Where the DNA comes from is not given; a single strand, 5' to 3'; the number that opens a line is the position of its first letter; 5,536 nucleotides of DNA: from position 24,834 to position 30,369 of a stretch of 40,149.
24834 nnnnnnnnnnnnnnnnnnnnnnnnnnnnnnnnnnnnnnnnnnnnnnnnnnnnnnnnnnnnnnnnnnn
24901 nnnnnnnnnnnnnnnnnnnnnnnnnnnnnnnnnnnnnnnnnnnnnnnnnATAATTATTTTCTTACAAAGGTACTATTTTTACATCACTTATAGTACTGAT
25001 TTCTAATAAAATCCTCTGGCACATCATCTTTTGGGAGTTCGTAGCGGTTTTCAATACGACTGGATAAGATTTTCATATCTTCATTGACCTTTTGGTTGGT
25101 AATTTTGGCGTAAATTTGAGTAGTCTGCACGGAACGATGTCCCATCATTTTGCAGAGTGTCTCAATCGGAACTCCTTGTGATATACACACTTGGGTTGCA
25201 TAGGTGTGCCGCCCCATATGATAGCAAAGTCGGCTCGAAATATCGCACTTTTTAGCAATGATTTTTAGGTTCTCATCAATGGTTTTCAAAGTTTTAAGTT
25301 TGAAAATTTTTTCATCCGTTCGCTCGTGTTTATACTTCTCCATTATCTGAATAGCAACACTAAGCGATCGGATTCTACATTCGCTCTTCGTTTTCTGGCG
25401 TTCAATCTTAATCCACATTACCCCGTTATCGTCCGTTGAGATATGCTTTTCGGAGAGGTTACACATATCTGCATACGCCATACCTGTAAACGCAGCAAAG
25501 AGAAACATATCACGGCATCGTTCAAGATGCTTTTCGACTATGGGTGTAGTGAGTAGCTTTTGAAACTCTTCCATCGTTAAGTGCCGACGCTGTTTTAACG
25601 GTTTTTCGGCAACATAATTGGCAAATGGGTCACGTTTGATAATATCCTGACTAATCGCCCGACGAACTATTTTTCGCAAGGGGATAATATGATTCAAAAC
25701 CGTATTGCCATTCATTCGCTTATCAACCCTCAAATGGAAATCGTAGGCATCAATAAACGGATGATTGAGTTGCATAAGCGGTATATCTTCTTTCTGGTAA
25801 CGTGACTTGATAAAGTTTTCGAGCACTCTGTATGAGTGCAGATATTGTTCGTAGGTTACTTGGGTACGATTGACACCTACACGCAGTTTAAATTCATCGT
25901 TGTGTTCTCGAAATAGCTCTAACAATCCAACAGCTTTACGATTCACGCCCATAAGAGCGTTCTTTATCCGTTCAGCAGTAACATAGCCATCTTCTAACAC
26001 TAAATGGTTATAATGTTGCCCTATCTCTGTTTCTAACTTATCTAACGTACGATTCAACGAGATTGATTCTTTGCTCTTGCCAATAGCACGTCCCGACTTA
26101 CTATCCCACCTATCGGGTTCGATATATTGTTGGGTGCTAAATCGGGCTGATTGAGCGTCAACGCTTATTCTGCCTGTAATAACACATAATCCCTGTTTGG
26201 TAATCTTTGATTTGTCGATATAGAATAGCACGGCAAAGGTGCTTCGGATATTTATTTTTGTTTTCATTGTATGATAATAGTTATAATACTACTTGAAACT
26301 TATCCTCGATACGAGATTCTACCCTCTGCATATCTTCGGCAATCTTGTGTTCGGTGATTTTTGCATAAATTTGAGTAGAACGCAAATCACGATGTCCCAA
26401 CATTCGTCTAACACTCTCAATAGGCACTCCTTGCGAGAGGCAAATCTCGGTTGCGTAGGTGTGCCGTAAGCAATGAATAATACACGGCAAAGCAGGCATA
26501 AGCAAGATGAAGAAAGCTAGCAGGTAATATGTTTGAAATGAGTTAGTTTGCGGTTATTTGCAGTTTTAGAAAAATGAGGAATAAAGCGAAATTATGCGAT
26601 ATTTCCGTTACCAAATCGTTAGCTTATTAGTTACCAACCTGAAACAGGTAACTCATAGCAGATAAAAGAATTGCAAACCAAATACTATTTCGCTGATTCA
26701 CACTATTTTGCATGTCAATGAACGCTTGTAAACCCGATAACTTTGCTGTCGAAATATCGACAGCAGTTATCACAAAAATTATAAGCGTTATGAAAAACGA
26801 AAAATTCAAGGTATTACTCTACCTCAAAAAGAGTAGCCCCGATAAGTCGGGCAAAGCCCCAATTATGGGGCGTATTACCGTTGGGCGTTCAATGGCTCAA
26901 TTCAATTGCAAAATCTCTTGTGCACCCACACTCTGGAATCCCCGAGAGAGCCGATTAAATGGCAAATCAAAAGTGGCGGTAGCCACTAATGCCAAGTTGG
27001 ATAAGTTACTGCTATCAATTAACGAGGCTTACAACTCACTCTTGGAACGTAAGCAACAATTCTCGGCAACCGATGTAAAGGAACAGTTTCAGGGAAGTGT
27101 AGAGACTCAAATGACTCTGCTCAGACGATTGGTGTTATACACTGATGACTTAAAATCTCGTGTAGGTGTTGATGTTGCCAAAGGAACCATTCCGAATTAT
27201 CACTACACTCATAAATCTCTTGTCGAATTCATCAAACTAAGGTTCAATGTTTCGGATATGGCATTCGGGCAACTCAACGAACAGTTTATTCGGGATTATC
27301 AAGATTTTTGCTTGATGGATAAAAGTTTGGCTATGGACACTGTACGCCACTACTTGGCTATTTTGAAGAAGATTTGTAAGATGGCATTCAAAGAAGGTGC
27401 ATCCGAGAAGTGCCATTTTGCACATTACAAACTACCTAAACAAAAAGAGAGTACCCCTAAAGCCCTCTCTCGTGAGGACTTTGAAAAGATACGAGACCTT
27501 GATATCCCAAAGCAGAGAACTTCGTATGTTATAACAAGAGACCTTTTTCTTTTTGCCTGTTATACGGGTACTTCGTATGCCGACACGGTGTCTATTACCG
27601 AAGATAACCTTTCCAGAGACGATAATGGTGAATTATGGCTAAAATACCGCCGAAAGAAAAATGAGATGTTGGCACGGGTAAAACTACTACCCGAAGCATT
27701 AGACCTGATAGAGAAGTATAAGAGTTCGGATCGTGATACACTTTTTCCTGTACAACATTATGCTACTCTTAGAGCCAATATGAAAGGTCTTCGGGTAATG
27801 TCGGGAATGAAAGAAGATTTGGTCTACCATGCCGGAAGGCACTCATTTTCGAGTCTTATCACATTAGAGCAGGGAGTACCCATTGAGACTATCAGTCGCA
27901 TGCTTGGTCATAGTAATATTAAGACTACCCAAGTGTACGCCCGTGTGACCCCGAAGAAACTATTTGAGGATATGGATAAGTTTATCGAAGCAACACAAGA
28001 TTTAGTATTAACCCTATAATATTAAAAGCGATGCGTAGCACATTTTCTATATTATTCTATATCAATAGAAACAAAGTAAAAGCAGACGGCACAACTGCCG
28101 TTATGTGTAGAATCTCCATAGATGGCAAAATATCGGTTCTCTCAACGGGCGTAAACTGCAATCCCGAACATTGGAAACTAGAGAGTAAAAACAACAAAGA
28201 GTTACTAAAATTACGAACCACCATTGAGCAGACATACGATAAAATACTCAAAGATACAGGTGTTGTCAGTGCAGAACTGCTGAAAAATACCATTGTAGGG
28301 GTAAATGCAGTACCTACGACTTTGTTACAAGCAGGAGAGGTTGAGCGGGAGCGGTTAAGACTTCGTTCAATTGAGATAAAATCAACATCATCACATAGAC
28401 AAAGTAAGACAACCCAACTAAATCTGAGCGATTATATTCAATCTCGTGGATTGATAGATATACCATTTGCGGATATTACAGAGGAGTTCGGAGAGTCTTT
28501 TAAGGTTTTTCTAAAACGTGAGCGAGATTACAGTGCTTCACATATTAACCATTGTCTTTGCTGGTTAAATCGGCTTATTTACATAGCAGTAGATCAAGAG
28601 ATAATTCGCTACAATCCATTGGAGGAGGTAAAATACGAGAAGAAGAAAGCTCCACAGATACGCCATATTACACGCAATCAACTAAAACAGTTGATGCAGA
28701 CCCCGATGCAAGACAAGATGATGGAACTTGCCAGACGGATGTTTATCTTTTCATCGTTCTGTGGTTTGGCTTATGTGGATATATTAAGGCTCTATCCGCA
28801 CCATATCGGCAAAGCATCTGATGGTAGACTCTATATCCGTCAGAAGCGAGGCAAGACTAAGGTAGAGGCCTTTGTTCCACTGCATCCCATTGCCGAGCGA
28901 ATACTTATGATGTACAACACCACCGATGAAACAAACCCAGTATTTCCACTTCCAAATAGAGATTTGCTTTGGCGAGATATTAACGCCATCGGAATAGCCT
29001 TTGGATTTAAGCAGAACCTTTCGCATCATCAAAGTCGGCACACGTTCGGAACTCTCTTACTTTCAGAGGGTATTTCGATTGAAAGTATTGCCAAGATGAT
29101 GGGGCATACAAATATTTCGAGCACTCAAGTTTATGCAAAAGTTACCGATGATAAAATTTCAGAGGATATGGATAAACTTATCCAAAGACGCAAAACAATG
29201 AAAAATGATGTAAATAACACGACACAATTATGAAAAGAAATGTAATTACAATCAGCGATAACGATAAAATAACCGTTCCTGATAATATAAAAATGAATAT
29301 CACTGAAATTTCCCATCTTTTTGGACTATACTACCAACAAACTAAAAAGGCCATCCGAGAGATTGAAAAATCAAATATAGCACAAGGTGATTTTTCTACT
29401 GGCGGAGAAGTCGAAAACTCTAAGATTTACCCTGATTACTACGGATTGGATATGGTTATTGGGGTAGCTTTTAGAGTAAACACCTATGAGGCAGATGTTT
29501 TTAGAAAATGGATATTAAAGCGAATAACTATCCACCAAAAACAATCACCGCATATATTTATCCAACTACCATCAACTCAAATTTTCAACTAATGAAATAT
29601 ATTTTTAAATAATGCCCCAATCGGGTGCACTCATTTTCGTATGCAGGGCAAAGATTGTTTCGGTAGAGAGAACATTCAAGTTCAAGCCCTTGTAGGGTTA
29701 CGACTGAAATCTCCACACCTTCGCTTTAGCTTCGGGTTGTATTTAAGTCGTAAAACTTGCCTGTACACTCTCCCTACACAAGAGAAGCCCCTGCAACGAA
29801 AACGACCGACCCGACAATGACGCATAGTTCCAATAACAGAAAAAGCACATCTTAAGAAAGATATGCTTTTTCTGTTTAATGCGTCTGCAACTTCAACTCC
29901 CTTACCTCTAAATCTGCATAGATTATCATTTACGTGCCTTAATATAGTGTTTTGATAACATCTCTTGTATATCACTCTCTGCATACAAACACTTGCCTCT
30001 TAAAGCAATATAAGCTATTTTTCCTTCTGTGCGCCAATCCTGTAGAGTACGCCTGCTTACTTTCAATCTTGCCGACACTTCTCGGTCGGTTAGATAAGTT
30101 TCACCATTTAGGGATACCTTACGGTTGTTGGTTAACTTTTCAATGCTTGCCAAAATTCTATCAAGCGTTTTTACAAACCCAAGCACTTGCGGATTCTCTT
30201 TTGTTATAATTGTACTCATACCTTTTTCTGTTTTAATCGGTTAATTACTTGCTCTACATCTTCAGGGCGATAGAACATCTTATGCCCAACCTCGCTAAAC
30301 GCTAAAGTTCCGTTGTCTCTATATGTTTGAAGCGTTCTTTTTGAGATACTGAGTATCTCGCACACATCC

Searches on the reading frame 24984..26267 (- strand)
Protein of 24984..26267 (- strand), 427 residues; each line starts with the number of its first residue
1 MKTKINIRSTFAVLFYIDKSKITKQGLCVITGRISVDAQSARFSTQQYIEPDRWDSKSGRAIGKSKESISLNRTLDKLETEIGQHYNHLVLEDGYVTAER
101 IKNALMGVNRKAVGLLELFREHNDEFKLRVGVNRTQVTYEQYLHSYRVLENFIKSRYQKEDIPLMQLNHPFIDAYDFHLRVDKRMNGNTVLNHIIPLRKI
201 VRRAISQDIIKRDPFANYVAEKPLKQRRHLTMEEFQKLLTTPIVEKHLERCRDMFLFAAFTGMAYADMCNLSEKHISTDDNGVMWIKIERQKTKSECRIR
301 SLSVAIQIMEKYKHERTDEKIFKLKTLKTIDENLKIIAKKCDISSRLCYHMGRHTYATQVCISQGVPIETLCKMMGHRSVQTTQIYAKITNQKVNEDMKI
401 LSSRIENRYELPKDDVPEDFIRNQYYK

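Call 12: search_protein_families(library=pfam, proteins=[window:24984-26267:-], max_evalue=0.001)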
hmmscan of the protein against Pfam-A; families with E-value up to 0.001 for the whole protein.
window:24984-26267:- (427 aa): 3 families
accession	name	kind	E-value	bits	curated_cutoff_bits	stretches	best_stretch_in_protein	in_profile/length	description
PF00589.27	Phage_integrase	-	6.5e-17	62.3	27.1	1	230-391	3-170/172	Phage integrase family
PF13102.12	Phage_int_SAM_5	-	4.6e-16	59.4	22.3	1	115-218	2-96/98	Phage integrase SAM-like domain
PF17293.8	Arm-DNA-bind_5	-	1.6e-11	45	22.6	1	15-102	1-87/87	Arm DNA-binding domain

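Call 70: find_related_loci(query=window:24984-26267:-, collection=metagenome_contigs, flank=4000)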
Query window:24984-26267:- (427 aa) in metagenome_contigs; peptide patterns used: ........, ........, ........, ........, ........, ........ (x = any residue, [..] = any of these).
131 stretches matched a pattern; 108 encode a relative of the query (tblastn E <= 1e-3); the best 80 are kept; 80 distinct loci.
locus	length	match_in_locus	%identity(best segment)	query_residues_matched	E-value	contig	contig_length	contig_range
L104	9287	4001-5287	83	1-427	0e+0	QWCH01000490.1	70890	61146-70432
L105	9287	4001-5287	83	1-427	0e+0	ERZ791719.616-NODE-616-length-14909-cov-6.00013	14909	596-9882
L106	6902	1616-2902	83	1-427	0e+0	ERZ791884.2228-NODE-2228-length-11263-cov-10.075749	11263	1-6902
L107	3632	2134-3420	82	1-427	0e+0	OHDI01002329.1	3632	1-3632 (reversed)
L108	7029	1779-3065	82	1-427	0e+0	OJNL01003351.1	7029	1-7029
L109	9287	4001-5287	81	1-427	0e+0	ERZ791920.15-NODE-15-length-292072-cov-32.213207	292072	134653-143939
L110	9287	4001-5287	81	1-427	0e+0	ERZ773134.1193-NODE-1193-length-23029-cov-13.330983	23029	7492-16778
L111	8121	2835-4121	80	1-427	0e+0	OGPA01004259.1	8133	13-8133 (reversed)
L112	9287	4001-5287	81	1-427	0e+0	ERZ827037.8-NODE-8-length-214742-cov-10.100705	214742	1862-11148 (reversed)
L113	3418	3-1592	81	1-427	0e+0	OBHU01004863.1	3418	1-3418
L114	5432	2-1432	80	1-427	0e+0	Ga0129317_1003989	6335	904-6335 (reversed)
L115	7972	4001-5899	80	1-427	0e+0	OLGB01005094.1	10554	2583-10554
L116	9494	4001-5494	79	1-426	0e+0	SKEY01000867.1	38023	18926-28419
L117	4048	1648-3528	79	1-426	0e+0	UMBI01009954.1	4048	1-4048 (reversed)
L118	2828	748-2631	79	1-427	0e+0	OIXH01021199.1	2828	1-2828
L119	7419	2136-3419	78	1-426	0e+0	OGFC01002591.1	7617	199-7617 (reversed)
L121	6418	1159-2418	71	8-427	0e+0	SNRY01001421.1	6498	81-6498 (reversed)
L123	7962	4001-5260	71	8-427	0e+0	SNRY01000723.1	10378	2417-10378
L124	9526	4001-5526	81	4-427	0e+0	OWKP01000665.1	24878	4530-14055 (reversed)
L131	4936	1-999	74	93-426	7e-168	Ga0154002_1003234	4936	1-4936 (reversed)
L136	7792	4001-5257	57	8-427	4e-159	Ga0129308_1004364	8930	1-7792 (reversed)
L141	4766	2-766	91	172-426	2e-158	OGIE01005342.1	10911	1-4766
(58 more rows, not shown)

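Call 73: search_protein_families(library=padloc, proteins=[L110:5333-6178:-, L119:3577-4614:+, L121:4249-5205:-, L113:1701-3308:+, L131:1178-2836:-, L123:5370-7139:+, L124:5576-8761:+, L136:5329-6831:+, L141:839-3268:+, L104:6245-8542:+], max_evalue=0.001)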
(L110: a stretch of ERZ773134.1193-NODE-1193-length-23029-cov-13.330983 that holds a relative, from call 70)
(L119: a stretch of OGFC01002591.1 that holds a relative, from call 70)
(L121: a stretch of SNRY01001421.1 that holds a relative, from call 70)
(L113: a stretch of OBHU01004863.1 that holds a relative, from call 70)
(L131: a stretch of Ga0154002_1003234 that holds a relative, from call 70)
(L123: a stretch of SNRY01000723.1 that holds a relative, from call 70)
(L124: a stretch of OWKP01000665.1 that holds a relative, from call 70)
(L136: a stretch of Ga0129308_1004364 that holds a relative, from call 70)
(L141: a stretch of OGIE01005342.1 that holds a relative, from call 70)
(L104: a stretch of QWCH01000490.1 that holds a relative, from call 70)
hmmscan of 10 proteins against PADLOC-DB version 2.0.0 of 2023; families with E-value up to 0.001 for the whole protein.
L110:5333-6178:- (281 aa): 4 families
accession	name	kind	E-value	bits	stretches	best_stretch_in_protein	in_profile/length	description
PDLC05022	PDC-S45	-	2.7e-110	365.9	1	5-276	14-287/293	-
PDLC02959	RT-Protease_XI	-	2.3e-05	21.5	1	9-199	334-476/510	single gene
PDLC02960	RT-Protease_XI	-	5.6e-05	20.3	1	12-199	335-473/506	single gene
PDLC03855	LmuA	-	0.0005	17.5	0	8-202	4-160/425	-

L119:3577-4614:+ (345 aa): 2 families
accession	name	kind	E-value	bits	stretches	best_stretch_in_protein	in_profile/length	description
PDLC03016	TIR-TM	-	2e-15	55.4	1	61-308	38-280/293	-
PDLC03825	spbK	-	0.00058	17.4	1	15-43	145-173/308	-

L121:4249-5205:- (318 aa): 1 family
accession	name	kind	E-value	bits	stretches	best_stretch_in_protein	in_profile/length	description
PDLC02987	caspase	-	7.4e-19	66.3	1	4-176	5-159/453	-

L113:1701-3308:+ (535 aa): 31 families (the best 25 are shown)
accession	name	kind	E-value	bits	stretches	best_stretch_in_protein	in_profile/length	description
PDLC02982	AriAB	-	3.7e-154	512.5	1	4-529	30-562/570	-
PDLC02983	AriB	-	2.3e-16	58.6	1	289-489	1-206/236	-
PDLC04135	mad3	-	7.7e-15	53.3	1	169-267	250-346/374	mads_3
PDLC02980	AriA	-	5.7e-12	44.2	1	183-243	237-299/304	-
PDLC02914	ATPase-Toprim_I-B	-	2.3e-10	38.3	1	206-434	205-434/443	-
PDLC02981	AriAB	-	3.5e-10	37.2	1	290-512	431-670/694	-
PDLC02335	AbiLi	-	1.7e-09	35.2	1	20-257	77-249/326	AbiLi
PDLC03878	NsnB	-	8.4e-08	30.3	1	139-226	163-259/345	-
PDLC04164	AriA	-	1e-07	29.8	1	23-243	31-232/253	-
PDLC00289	PtuA1|PtuA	-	2.5e-07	28.1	1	174-226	218-274/404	AAA ATPase domain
PDLC00290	PtuA1|PtuA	-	3e-07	28.1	1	203-252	269-318/414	AAA ATPase domain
PDLC00075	GajA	-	6.7e-07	26.2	1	165-231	229-296/536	AAA ATPase domain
PDLC00265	PtuA1|PtuA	-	7.8e-07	26.5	1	14-131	25-129/479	AAA ATPase domain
PDLC04175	HEC-01A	-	1.1e-06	26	0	174-233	239-298/363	-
PDLC00285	PtuA1|PtuA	-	1.4e-06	25.8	1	145-230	236-310/432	AAA ATPase domain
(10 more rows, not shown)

L131:1178-2836:- (552 aa): 96 families (the best 25 are shown)
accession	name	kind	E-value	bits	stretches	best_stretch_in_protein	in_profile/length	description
PDLC00289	PtuA1|PtuA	-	2.6e-36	123.5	1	1-358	1-320/404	AAA ATPase domain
PDLC00265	PtuA1|PtuA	-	2.7e-25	87.4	2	123-374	166-419/479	AAA ATPase domain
PDLC02981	AriAB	-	1.2e-23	81.7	1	215-460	267-503/694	-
PDLC00274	PtuA1|PtuA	-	3.7e-22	77.2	1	1-331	1-352/438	AAA ATPase domain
PDLC04164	AriA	-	4e-22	77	1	134-341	54-247/253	-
PDLC00283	PtuA1|PtuA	-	6.3e-21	73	1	26-345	24-361/448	AAA ATPase domain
PDLC00304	PtuA1|PtuA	-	1.9e-20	71.4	2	280-371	290-373/444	AAA ATPase domain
PDLC02980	AriA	-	2.5e-20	71.7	1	33-328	3-303/304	-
PDLC00293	PtuA1|PtuA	-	1.4e-19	68.5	1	216-350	277-406/527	AAA ATPase domain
PDLC00271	PtuA1|PtuA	-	1.5e-19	68.9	2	280-374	280-362/421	AAA ATPase domain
PDLC00309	PtuA1|PtuA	-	3.2e-19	67.2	1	18-405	18-380/413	AAA ATPase domain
PDLC00285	PtuA1|PtuA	-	3.5e-19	67.4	1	24-351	22-354/432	AAA ATPase domain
PDLC00278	PtuA1|PtuA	-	3.9e-19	67.3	1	281-375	290-372/436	AAA ATPase domain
PDLC00266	PtuA1|PtuA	-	1.2e-18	65.6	1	238-344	294-396/483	AAA ATPase domain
PDLC00284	PtuA1|PtuA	-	1.8e-18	64.7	1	281-371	394-476/545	AAA ATPase domain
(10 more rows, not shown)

L123:5370-7139:+ (589 aa): 1 family
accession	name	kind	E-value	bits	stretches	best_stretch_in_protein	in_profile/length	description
PDLC02357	AbiU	-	4.8e-25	86.7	1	80-521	81-476/537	AbiU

L124:5576-8761:+ (1061 aa): 10 families
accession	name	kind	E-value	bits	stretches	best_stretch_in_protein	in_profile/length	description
PDLC03780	RT_UG5-nitrilase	-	4.6e-234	777.8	1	3-1055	21-895/907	DRT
PDLC02995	RT_UG5-nitrilase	-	7.2e-119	396.3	2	700-1054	599-955/958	-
PDLC03781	RT_UG5_small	-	2.8e-106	354.4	2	68-707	41-620/631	DRT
PDLC03804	RTasNitrilase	-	1.8e-29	101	1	810-1044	177-393/397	DRT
PDLC03745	Drt1a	-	2.1e-26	90.1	2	168-372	146-339/1176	DRT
PDLC03768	Drt3a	-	4.3e-12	44.2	1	186-347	106-228/411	DRT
PDLC02175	Drt3a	-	8e-10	36.5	1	295-340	161-206/417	-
PDLC02174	Drt3a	-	2.8e-09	34.7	1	295-338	162-205/403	-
PDLC01607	RT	-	2e-06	26.1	1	201-338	27-119/161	"CAS-I,CAS-II,CAS-III,CAS-IV,CAS-V,CAS-VI; acquisition_associated"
PDLC03771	RT_UG32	-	1.2e-05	22.2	0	293-337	211-253/521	DRT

L136:5329-6831:+ (500 aa): 5 families
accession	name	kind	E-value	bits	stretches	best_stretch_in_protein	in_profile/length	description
PDLC04968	PDC-S25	-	2e-146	487.1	1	2-500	9-515/517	-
PDLC04967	PDC-S25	-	3.6e-52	176.1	1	1-498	1-525/528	-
PDLC00407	ThsA1|ThsA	-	8.8e-14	49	1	138-267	101-232/478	STALD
PDLC00409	ThsA1|ThsA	-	7.7e-11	39.8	1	115-238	81-210/242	STALD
PDLC04087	SIR2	-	0.00052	17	0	137-157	129-149/343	-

L141:839-3268:+ (809 aa): 0 families

L104:6245-8542:+ (765 aa): 25 families
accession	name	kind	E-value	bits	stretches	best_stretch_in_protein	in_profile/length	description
PDLC00191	HamB1|HamB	-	0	1085.4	1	1-763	1-767/767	DEAD-box helicase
PDLC00184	HamB1|HamB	-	7e-85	283.6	1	81-736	96-701/738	DEAD-box helicase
PDLC00180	HamB1|HamB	-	2.5e-74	249.1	1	34-739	26-671/709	DEAD-box helicase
PDLC00201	HamB2|HamB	-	7.3e-64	214.4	1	86-685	86-625/721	DEAD-box helicase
PDLC00176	HamB1|HamB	-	4.7e-48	161.9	1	98-591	134-601/845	DEAD-box helicase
PDLC00186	HamB1|HamB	-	5.9e-45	151.6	1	89-592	135-637/864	DEAD-box helicase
PDLC00190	HamB1|HamB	-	9.3e-45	151.4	1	95-568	138-595/866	DEAD-box helicase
PDLC00182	HamB1|HamB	-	2.5e-38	129.9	1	97-755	96-696/719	DEAD-box helicase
PDLC00200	HamB2|HamB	-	6.1e-36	121.7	1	92-591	136-633/865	DEAD-box helicase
PDLC00185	HamB1|HamB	-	1.4e-34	117.1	1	94-593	136-630/871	DEAD-box helicase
PDLC00187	HamB1|HamB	-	7.3e-33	111.9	1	91-483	132-516/851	DEAD-box helicase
PDLC00193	HamB1|HamB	-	7.5e-27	92.1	1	173-485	12-292/570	DEAD-box helicase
PDLC00194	HamB1|HamB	-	1.1e-26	91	1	341-485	493-650/995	DEAD-box helicase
PDLC00199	HamB2|HamB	-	3e-24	83.1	1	91-482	125-515/841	DEAD-box helicase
PDLC00179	HamB1|HamB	-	2.5e-21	74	1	185-485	23-293/415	DEAD-box helicase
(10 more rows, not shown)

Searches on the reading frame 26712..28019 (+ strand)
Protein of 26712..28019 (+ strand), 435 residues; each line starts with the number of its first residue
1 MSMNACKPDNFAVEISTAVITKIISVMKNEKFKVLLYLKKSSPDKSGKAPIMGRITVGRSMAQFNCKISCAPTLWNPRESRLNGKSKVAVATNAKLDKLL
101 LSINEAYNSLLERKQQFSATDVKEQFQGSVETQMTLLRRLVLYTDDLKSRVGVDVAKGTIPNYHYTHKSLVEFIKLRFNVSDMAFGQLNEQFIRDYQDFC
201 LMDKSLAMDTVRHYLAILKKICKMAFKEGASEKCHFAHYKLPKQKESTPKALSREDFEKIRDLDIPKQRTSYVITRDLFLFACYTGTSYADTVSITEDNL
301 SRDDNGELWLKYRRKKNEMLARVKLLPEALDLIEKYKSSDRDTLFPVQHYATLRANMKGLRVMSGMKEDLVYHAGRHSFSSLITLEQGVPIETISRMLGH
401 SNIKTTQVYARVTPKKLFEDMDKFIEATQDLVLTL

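Call 12: search_protein_families(library=pfam, proteins=[window:26712-28019:+], max_evalue=0.001)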
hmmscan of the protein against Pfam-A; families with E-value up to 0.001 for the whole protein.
window:26712-28019:+ (435 aa): 3 families
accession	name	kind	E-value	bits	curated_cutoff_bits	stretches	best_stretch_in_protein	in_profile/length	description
PF00589.27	Phage_integrase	-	4.7e-16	59.5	27.1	1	263-414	12-170/172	Phage integrase family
PF13102.12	Phage_int_SAM_5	-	3.8e-13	50.1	22.3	1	155-240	17-97/98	Phage integrase SAM-like domain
PF17293.8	Arm-DNA-bind_5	-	3.6e-12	47.1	22.6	1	37-122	2-86/87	Arm DNA-binding domain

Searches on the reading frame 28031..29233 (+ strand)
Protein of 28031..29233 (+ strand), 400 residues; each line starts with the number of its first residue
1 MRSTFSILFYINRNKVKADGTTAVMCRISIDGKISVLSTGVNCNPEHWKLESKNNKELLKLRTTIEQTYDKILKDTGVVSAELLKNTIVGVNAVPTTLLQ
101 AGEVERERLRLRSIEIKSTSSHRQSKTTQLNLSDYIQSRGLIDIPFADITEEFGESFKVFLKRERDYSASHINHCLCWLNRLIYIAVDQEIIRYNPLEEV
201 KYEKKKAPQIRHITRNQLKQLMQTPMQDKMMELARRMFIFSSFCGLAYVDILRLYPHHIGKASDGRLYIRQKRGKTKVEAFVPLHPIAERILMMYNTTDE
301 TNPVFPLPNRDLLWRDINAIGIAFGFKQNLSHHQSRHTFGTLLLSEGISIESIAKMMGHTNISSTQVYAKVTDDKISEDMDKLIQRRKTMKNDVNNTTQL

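Call 12: search_protein_families(library=pfam, proteins=[window:28031-29233:+], max_evalue=0.001)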
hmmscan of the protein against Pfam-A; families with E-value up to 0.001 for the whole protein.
window:28031-29233:+ (400 aa): 3 families
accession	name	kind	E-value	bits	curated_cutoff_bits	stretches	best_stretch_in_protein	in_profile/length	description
PF00589.27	Phage_integrase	-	2.1e-16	60.6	27.1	1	213-373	3-170/172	Phage integrase family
PF17293.8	Arm-DNA-bind_5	-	4.8e-09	37.1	22.6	1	9-84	1-86/87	Arm DNA-binding domain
PF13102.12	Phage_int_SAM_5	-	4.8e-08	33.7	22.3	1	118-201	18-95/98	Phage integrase SAM-like domain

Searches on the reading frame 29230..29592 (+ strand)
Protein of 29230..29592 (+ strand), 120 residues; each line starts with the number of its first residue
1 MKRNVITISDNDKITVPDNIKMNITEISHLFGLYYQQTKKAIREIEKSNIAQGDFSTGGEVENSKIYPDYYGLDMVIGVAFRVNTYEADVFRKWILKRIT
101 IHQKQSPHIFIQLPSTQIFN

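Call 12: search_protein_families(library=pfam, proteins=[window:29230-29592:+], max_evalue=0.001)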
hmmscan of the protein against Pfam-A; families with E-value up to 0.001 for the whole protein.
window:29230-29592:+ (120 aa): 1 family
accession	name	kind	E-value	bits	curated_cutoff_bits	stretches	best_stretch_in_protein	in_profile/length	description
PF13310.11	Virulence_RhuM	-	1.5e-05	24.9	33.7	1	66-99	19-52/252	Virulence protein RhuM family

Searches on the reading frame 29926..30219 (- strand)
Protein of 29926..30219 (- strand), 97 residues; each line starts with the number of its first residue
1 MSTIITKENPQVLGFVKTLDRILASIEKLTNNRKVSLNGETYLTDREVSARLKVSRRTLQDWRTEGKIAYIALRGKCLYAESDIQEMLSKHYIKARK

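Call 47: search_protein_families(library=pfam, proteins=[window:29926-30219:-], max_evalue=0.001)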
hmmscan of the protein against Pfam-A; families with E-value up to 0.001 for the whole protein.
window:29926-30219:- (97 aa): 2 families
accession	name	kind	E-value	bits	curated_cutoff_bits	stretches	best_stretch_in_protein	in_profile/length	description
PF12728.13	HTH_17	-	8e-11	42.5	27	1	42-91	1-50/51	Helix-turn-helix domain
PF13411.12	MerR_1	-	0.0004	20.9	21.6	1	46-87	4-46/69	MerR HTH family regulatory protein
